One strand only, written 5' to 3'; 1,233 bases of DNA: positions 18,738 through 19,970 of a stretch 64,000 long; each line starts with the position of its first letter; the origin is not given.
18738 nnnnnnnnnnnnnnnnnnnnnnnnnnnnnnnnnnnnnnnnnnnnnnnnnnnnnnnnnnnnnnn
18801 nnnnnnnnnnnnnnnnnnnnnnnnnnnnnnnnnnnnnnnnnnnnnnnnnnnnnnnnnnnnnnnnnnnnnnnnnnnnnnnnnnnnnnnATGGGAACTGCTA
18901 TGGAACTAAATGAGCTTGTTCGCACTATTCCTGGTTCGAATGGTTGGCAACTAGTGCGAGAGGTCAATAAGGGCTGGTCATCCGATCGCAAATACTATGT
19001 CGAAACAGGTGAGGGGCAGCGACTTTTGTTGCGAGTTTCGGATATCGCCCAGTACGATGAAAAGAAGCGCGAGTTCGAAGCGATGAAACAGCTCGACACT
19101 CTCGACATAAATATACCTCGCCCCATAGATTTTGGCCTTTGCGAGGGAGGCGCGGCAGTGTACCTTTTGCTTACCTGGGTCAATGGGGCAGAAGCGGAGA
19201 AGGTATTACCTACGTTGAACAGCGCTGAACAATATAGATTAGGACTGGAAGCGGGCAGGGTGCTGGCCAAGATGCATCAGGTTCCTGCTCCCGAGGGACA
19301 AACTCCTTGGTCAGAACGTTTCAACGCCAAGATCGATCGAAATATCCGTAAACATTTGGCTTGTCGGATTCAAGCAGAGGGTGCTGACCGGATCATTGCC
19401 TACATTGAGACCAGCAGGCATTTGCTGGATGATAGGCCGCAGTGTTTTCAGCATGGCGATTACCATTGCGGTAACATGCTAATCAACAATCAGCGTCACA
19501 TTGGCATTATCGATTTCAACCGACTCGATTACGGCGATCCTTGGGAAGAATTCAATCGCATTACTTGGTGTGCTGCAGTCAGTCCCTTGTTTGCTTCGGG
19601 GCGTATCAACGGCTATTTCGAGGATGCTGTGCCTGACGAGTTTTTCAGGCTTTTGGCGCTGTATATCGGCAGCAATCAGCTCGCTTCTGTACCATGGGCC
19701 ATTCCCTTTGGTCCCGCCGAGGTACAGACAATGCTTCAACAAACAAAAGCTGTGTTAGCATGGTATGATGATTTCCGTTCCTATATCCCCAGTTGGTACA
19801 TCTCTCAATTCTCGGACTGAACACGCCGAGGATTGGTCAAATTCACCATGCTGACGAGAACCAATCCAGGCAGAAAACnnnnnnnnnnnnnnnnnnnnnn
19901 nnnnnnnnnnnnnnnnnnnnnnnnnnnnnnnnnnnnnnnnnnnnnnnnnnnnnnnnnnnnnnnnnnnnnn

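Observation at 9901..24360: Roughly 14.5 kb island of small-molecule-modifying and nucleotide-housekeeping enzymes, including a tandem ANT(6)-like / APH pair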

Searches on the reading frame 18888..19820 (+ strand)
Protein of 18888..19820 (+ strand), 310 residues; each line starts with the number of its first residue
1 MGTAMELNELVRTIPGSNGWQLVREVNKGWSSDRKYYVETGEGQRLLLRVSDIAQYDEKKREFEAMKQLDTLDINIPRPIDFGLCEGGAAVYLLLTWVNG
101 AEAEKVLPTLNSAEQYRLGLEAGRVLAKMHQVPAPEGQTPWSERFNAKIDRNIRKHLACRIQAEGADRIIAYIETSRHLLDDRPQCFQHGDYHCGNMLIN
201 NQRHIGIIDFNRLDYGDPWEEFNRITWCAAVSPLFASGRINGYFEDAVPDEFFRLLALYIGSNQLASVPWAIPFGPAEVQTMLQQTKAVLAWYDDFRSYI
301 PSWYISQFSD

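Call 4: search_protein_families(library=pfam, proteins=[window:18888-19820:+], max_evalue=0.01)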
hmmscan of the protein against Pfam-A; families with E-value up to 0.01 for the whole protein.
window:18888-19820:+ (310 aa): 3 families
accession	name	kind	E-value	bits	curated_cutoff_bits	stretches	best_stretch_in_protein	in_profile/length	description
PF01636.29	APH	-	1.4e-45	156.4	23.2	1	23-244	2-230/239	Phosphotransferase enzyme family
PF03881.20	Fructosamin_kin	-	8e-05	22.4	22.4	1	32-229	30-231/288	Fructosamine kinase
PF06293.20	Kdo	-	0.007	16.3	21.3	0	20-84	21-83/207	Lipopolysaccharide kinase (Kdo/WaaP) family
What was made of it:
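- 18888..19820 (+): APH-family phosphotransferase. The alternative, database-called start is 18900. The first 25 or so codons lie inside the divergent tract. PF01636 at E 1.4e-45 (call 4).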

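Call 7: search_protein_families(library=ncbifam, proteins=[window:18888-19820:+], max_evalue=0.01)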
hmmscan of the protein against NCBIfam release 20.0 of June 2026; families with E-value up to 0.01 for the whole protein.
window:18888-19820:+ (310 aa): 13 families
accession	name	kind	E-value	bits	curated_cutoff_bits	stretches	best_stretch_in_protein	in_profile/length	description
NF033068.1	APH_3p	equivalog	8.5e-14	51.7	205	1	24-220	15-210/255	APH(3') family aminoglycoside O-phosphotransferase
NF032898.2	APH_3p_II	exception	3.8e-07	29.7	360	1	27-222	18-213/256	APH(3')-II family aminoglycoside O-phosphotransferase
NF033065.0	APH_3p_IVa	exception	8.7e-06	25.4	530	1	26-220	23-216/262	aminoglycoside O-phosphotransferase APH(3')-IVa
NF000015.3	APH_2pp_IIa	exception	2.3e-05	23.6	625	1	182-229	183-230/299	aminoglycoside O-phosphotransferase APH(2'')-IIa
NF002475.0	PRK01723.1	equivalog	0.00024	20.2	142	0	187-218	164-195/241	3-deoxy-D-manno-octulosonic acid kinase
NF000132.2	APH_2pp_Ig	exception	0.00045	19.6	620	1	154-228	164-236/306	aminoglycoside O-phosphotransferase APH(2'')-Ig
NF000137.2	APH_7pp_Ia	exception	0.00084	18.9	640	1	110-217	135-251/332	aminoglycoside O-phosphotransferase APH(7'')-Ia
NF003558.0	PRK05231.1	equivalog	0.0019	17.2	271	1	117-211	115-213/322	homoserine kinase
NF033059.2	APH_3p_I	exception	0.0029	17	400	1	185-222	188-225/267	APH(3')-I family aminoglycoside O-phosphotransferase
TIGR01982.1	UbiB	equivalog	0.007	15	487.55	1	185-210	275-300/436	2-polyprenylphenol 6-hydroxylase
NF011463.0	PRK14879.1-4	equivalog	0.0094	15.4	188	0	59-133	65-134/237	Kae1-associated kinase Bud32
TIGR02172.1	Fb_sc_TIGR02172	paralog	0.0097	15.7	228.2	0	54-218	34-185/226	TIGR02172 family protein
NF012171.0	APH_6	equivalog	0.0098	15.2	325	0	124-213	99-184/270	APH(6)-I family aminoglycoside O-phosphotransferase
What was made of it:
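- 18888..19820 (+): APH(3') profile 51.7 bits against a cut-off of 205 (call 7).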

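Call 18: search_solved_structures(query=window:18888-19820:+, max_evalue=0.01, show_alignments=1)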
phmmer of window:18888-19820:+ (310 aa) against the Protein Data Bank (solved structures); distinct sequences matched with E-value up to 0.01: 3.
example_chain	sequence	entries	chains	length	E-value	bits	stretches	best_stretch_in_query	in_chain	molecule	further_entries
3ham_A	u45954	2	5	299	1.8e-05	27.3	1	108-231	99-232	Aminoglycoside phosphotransferase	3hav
3uzr_A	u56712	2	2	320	3.6e-05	26.3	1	166-231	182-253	Aminoglycoside phosphotransferase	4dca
6iy9_A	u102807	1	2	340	0.0023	20.4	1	64-217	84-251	Hygromycin-B 7''-O-kinase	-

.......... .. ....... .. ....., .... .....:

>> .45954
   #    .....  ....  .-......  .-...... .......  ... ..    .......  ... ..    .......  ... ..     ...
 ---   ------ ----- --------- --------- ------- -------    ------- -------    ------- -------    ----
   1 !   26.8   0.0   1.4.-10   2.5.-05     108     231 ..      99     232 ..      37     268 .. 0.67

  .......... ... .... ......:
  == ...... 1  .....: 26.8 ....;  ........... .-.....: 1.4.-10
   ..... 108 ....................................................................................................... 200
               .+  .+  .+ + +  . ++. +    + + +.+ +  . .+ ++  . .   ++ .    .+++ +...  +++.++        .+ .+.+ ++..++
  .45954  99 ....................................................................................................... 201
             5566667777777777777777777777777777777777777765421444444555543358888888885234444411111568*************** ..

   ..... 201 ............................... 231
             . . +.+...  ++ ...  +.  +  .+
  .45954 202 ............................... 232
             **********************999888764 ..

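Call 26: list_cluster_members(proteins=[P0001, P0002, window:18888-19820:+])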
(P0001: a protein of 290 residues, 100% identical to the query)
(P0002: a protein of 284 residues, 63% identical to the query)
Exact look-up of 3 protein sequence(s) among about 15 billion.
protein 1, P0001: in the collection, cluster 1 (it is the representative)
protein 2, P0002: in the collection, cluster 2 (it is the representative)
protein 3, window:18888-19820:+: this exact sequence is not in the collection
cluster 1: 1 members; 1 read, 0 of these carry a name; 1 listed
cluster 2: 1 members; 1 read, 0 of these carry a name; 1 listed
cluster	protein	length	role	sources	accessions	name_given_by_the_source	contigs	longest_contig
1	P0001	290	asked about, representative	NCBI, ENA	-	-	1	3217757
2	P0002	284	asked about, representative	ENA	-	-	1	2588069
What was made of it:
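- Neither genome has a gene call within 90% identity of the other's allele on record; each allele is a cluster of one (call 26).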

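Call 27: find_related_loci(query=window:18888-19820:+, collection=metagenome_contigs, flank=10000)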
Query window:18888-19820:+ (310 aa) in metagenome_contigs; peptide patterns used: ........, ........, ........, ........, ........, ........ (x = any residue, [..] = any of these).
600 stretches matched a pattern (row limit reached: there are more); 559 encode a relative of the query (tblastn E <= 1e-3); the best 80 are kept; 80 distinct loci.
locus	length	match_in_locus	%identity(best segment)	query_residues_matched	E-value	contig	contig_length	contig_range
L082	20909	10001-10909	63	4-306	2e-135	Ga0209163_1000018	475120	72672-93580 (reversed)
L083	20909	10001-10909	61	4-306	2e-133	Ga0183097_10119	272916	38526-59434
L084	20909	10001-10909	61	4-306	2e-133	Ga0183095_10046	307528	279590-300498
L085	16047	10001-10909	61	4-306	2e-131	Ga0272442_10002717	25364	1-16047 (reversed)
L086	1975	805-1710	60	4-305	1e-139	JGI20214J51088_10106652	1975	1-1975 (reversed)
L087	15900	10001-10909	59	4-306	3e-131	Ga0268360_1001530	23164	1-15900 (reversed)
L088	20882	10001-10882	62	14-307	3e-128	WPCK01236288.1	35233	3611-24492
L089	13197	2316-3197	62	14-307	3e-128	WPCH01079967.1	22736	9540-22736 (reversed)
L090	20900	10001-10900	57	7-305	6e-126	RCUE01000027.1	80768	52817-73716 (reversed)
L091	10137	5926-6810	59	12-306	7e-126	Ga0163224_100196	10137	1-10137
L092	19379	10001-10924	56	4-310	4e-125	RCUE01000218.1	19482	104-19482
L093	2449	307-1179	60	14-304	3e-131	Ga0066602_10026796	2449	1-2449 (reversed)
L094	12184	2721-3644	55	4-310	4e-124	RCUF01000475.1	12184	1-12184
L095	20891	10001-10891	56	11-307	1e-123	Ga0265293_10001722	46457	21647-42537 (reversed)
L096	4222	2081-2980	56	6-305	9e-124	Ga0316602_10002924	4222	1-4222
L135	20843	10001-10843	55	26-308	9e-108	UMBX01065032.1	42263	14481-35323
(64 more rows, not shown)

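Call 49: find_homologous_proteins(query=window:18888-19820:+, max_evalue=1e-20)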
Query window:18888-19820:+ (310 aa): 5517 proteins with E <= 1e-20 among 6444 candidates; the best 120 are listed.
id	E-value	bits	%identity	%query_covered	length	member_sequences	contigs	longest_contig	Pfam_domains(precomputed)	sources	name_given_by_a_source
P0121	4.5e-211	718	100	99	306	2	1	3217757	PF01636.30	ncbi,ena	-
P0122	9.0e-135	467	61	98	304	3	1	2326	PF01636.30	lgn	-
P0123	2.7e-132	459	60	99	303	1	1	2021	PF01636.30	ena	-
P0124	1.4e-131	456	65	95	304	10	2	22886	PF01636.30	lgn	-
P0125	6.5e-131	454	61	98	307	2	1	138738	PF03881.21,PF01636.30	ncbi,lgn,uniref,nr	ncbi:phosphotransferase family protein [Vallitalea longa]|uniref:Phosphotransferase family protein n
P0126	2.2e-130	453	62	96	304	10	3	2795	PF01636.30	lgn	-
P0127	8.3e-130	451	61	95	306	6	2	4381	PF01636.30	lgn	-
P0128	3.5e-129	449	61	98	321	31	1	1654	PF01636.30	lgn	-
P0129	7.1e-129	448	62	95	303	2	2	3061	PF01636.30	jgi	-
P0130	8.8e-129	447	62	96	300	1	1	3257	PF01636.30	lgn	-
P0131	1.4e-128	447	63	96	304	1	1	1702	PF01636.30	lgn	-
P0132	2.5e-128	446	63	96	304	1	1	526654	PF01636.30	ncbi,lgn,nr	ncbi:MAG: phosphotransferase family protein [Methanosarcina barkeri]|nr:phosphotransferase family pr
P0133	4.4e-128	445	61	96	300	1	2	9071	PF01636.30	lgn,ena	-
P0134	4.8e-128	445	63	96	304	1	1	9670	PF01636.30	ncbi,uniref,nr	ncbi:phosphotransferase family protein [Methanosarcina sp. Z-7115]|uniref:Phosphotransferase family 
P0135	1.4e-127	443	59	97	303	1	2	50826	PF03881.21,PF01636.30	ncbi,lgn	-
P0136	2.6e-127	442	61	95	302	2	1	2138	PF01636.30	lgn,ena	-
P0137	3.8e-127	442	60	96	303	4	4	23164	PF01636.30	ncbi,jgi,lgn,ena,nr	ncbi:MAG: phosphotransferase family protein [Methanosarcina vacuolata]|jgi:aminoglycoside phosphotra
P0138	5.7e-127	441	61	96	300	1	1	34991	PF01636.30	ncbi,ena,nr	ncbi:MAG: hypothetical protein QG646_4151 [Euryarchaeota archaeon]|nr:hypothetical protein [Euryarch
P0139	6.5e-127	441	61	96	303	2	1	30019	PF01636.30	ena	-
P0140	9.1e-127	441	61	96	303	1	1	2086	PF01636.30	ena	-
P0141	9.8e-127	441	61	96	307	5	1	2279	PF03881.21,PF01636.30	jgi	jgi:aminoglycoside phosphotransferase (APT) family kinase protein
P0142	1.6e-126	440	60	95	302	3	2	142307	PF01636.30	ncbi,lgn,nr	ncbi:aminoglycoside phosphotransferase family protein [Tissierella simiarum]|nr:phosphotransferase f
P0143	2.0e-126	440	61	96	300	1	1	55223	PF01636.30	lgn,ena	-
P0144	2.3e-126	439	63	96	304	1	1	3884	PF01636.30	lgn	-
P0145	2.9e-126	439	59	98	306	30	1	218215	PF01636.30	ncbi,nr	ncbi:phosphotransferase family protein [Paenibacillus polymyxa]|nr:phosphotransferase family protein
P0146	3.6e-126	439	59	97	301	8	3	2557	PF03881.21,PF01636.30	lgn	-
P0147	4.0e-126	439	62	95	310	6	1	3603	PF01636.30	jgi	jgi:aminoglycoside phosphotransferase (APT) family kinase protein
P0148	4.9e-126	438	58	96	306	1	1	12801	PF01636.30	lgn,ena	-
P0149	5.4e-126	438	60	96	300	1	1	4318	PF01636.30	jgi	-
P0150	7.9e-126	438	59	97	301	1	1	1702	PF03881.21,PF01636.30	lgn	-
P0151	7.9e-126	438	59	98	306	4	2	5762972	PF01636.30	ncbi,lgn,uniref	ncbi:aminoglycoside phosphotransferase family protein [Paenibacillus sp. DP01]|uniref:aminoglycoside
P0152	8.2e-126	438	61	96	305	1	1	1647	PF01636.30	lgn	-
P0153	1.3e-125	437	61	96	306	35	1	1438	PF01636.30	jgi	-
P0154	1.9e-125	436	60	95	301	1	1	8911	PF01636.30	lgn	-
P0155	1.9e-125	436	62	95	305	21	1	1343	PF03881.21,PF01636.30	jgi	jgi:aminoglycoside phosphotransferase (APT) family kinase protein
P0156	2.8e-125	436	60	95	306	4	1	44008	PF01636.30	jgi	jgi:aminoglycoside phosphotransferase (APT) family kinase protein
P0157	5.2e-125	435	60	96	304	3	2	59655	PF01636.30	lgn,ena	-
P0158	5.4e-125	435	60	94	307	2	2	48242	PF01636.30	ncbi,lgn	-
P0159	6.7e-125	435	60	96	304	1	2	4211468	PF01636.30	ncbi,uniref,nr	ncbi:Aminoglycoside phosphotransferase [Methanosarcina sp. MTP4]|uniref:aminoglycoside phosphotransf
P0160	1.1e-124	434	59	97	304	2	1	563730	PF01636.30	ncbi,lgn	-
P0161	1.1e-124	434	59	95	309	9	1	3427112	PF01636.30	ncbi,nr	ncbi:phosphotransferase family protein [Alkaliphilus sp. B6464]|nr:phosphotransferase family protein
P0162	1.3e-124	434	58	97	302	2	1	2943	PF01636.30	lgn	-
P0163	1.5e-124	433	61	96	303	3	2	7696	PF01636.30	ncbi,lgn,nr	ncbi:TPA: phosphotransferase family protein [Methanosarcinaceae archaeon]|nr:phosphotransferase fami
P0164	6.3e-124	431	58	98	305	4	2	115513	PF01636.30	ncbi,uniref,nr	ncbi:aminoglycoside phosphotransferase (plasmid) [Paenibacillus sp. IHB B 3084]|uniref:aminoglycosid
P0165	7.4e-124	431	60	94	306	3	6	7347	PF01636.30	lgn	-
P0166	8.2e-124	431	59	97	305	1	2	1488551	PF01636.30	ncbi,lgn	-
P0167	1.0e-123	431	60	95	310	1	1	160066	PF01636.30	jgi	jgi:aminoglycoside phosphotransferase (APT) family kinase protein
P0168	1.2e-123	430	58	96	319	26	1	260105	PF01636.30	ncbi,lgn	-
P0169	1.6e-123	430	60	96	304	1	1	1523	PF01636.30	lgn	-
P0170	1.8e-123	430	58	98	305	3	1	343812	PF01636.30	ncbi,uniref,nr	ncbi:aminoglycoside phosphotransferase family protein [Paenibacillus kribbensis]|uniref:aminoglycosi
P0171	2.0e-123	430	59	95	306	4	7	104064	PF01636.30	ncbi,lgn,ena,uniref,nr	ncbi:Predicted kinase, aminoglycoside phosphotransferase (APT) family [Proteiniborus ethanoligenes]|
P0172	2.9e-123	429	57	95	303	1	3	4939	PF01636.30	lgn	-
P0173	3.5e-123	429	59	97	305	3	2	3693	PF01636.30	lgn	-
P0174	4.7e-123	429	56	98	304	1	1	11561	PF01636.30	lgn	-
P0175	4.9e-123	428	60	94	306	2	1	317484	PF01636.30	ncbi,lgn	ncbi:phosphotransferase family protein [Paenibacillus jamilae]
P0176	5.0e-123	428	56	98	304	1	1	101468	PF01636.30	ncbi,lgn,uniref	ncbi:aminoglycoside phosphotransferase family protein [Paenibacillus apiarius]|uniref:aminoglycoside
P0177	6.6e-123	428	57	98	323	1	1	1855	PF01636.30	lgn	-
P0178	1.2e-122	427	60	94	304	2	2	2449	PF01636.30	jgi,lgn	-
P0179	1.6e-122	427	58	96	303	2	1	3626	PF01636.30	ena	-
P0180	2.3e-122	426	58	97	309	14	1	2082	PF01636.30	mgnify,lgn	mgnify:FL=1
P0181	2.9e-122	426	56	97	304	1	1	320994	PF01636.30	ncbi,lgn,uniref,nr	ncbi:aminoglycoside phosphotransferase Aph [Gottschalkia purinilytica]|uniref:Aminoglycoside phospho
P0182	2.9e-122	426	57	97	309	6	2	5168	PF01636.30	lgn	-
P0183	4.6e-122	425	55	98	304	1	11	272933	PF01636.30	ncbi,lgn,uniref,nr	ncbi:aminoglycoside phosphotransferase family protein [Paenibacillus apiarius]|uniref:Phosphotransfe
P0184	6.0e-122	425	58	95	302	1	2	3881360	PF01636.30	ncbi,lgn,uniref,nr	ncbi:phosphotransferase family protein [Proteiniborus sp. MB09-C3]|uniref:aminoglycoside phosphotran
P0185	7.8e-122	424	56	97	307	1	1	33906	PF01636.30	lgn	-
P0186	1.1e-121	424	59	94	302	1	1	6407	PF03881.21,PF01636.30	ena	-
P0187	1.2e-121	424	56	98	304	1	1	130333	PF01636.30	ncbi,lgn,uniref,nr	ncbi:phosphotransferase family protein [Paenibacillus sp. MER TA 81-3]|uniref:aminoglycoside phospho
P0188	1.4e-121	424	59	94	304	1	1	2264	PF03881.21,PF01636.30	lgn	-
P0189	1.5e-121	424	56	99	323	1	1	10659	PF01636.30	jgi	-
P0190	1.8e-121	423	58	97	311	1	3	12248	PF01636.30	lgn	-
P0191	1.8e-121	423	57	97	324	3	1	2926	PF01636.30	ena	-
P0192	1.9e-121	423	58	95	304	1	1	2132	PF01636.30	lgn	-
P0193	2.4e-121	423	57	98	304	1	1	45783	PF01636.30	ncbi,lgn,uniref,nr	ncbi:phosphotransferase family protein [Paenibacillus profundus]|uniref:Phosphotransferase family pr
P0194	3.0e-121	423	56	97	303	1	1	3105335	PF01636.30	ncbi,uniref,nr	ncbi:aminoglycoside phosphotransferase Aph [Gottschalkia acidurici 9a]|uniref:Aminoglycoside phospho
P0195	3.3e-121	422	56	98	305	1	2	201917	PF03881.21,PF01636.30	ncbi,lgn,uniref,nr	ncbi:aminoglycoside phosphotransferase family protein [Paenibacillus farraposensis]|uniref:Aminoglyc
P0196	5.3e-121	422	58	98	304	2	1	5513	PF01636.30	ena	-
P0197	5.7e-121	422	58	98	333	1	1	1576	PF01636.30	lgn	-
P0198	6.0e-121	422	56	99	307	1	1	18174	PF01636.30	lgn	-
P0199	1.7e-120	420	56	96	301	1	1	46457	PF01636.30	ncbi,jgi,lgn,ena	ncbi:MAG: phosphotransferase family protein [Tissierellales bacterium]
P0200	1.9e-120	420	58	95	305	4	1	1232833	PF01636.30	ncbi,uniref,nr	ncbi:phosphotransferase family protein [Paenibacillus terrae]|uniref:Phosphotransferase family prote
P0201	2.1e-120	420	58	96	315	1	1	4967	PF01636.30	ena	-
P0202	2.5e-120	420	56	98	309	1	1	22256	PF01636.30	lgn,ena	-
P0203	2.8e-120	419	55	98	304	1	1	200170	PF01636.30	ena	-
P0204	3.1e-120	419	57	95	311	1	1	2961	PF01636.30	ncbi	-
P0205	3.2e-120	419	58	95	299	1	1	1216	PF03881.21,PF01636.30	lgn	-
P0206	4.1e-120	419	57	97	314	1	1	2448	PF01636.30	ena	-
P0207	4.3e-120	419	60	96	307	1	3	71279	PF01636.30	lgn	-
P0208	4.4e-120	419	57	95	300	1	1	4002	PF01636.30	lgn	-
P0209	4.8e-120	419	55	98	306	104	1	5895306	PF01636.30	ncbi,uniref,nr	ncbi:aminoglycoside phosphotransferase family protein [Paenibacillus polymyxa]|uniref:aminoglycoside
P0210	5.2e-120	418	56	98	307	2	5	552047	PF03881.21,PF01636.30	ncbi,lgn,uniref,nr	ncbi:phosphotransferase family protein [Paenibacillus peoriae]|uniref:phosphotransferase family prot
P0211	6.3e-120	418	58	97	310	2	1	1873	PF01636.30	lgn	-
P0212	6.9e-120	418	58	95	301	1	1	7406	PF01636.30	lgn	-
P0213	7.7e-120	418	55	98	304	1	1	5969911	PF01636.30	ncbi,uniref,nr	ncbi:phosphotransferase [Paenibacillus apiarius]|uniref:phosphotransferase n=1 Tax=Paenibacillus api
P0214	9.5e-120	418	58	95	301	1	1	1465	PF01636.30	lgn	-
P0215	1.4e-119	417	59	95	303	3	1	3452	PF01636.30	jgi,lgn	-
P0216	1.5e-119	417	59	95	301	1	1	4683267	PF01636.30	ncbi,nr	ncbi:phosphotransferase [Clostridiaceae bacterium M8S5]|nr:phosphotransferase [Clostridiaceae bacter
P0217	2.7e-119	416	58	95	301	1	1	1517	PF01636.30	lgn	-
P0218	3.6e-119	416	57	96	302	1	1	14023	PF01636.30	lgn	-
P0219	5.1e-119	415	56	97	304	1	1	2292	PF01636.30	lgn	-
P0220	5.3e-119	415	56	97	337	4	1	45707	PF01636.30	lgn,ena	-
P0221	6.4e-119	415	57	97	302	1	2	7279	PF01636.30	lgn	-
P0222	7.3e-119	415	57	96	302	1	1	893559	PF01636.30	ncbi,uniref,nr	ncbi:aminoglycoside phosphotransferase family protein [Paenibacillus etheri]|uniref:Aminoglycoside p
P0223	8.0e-119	415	56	97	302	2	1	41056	PF01636.30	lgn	-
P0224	1.5e-118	414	57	97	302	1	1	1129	PF03881.21,PF01636.30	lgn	-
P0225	1.7e-118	413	56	96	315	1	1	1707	PF01636.30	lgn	-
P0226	1.9e-118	413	58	94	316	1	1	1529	PF03881.21,PF01636.30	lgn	-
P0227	1.9e-118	413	56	96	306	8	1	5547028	PF01636.30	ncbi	ncbi:aminoglycoside phosphotransferase family protein [Paenibacillus ottowii]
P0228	2.0e-118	413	55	96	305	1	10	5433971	PF01636.30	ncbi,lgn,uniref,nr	ncbi:Phosphotransferase enzyme family protein [Sporomusa ovata DSM 2662]|uniref:Aminoglycoside phosp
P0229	2.2e-118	413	57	97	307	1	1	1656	PF01636.30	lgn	-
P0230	2.5e-118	413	57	97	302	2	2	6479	PF01636.30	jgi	jgi:aminoglycoside phosphotransferase (APT) family kinase protein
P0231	2.5e-118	413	56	97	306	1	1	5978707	PF01636.30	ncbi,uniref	ncbi:aminoglycoside phosphotransferase family protein [Paenibacillus sp. FA6]|uniref:aminoglycoside 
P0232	3.2e-118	413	56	97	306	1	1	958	PF01636.30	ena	-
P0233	3.5e-118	413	57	95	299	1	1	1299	PF03881.21,PF01636.30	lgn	-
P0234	4.0e-118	412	57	96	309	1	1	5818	PF01636.30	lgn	-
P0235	4.4e-118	412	59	95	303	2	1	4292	PF01636.30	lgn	-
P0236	1.1e-117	411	57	98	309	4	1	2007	PF01636.30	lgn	-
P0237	1.1e-117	411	55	97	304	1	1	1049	PF01636.30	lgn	-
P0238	1.1e-117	411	56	97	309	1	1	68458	PF01636.30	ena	-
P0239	1.3e-117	411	57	96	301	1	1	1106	PF01636.30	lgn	-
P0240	1.8e-117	410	56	96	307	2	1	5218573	PF01636.30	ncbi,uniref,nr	ncbi:aminoglycoside phosphotransferase family protein [Sporomusa sp. KB1]|uniref:aminoglycoside phos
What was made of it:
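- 18888..19820 (+): Orthologues at 55-65% occur in Methanosarcina, Paenibacillus and Clostridia (call 49).
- Only two genomes of this species exist in the databases searched (calls 26, 49). APH orthologues at 55-65% are generic 'phosphotransferase family' proteins of Methanosarcina, Clostridia and Paenibacillus (call 49).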

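Call 59: search_protein_families(library=padloc, proteins=[window:18888-19820:+], max_evalue=0.01)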
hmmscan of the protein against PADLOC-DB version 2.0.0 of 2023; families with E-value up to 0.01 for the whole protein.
window:18888-19820:+ (310 aa): 0 families
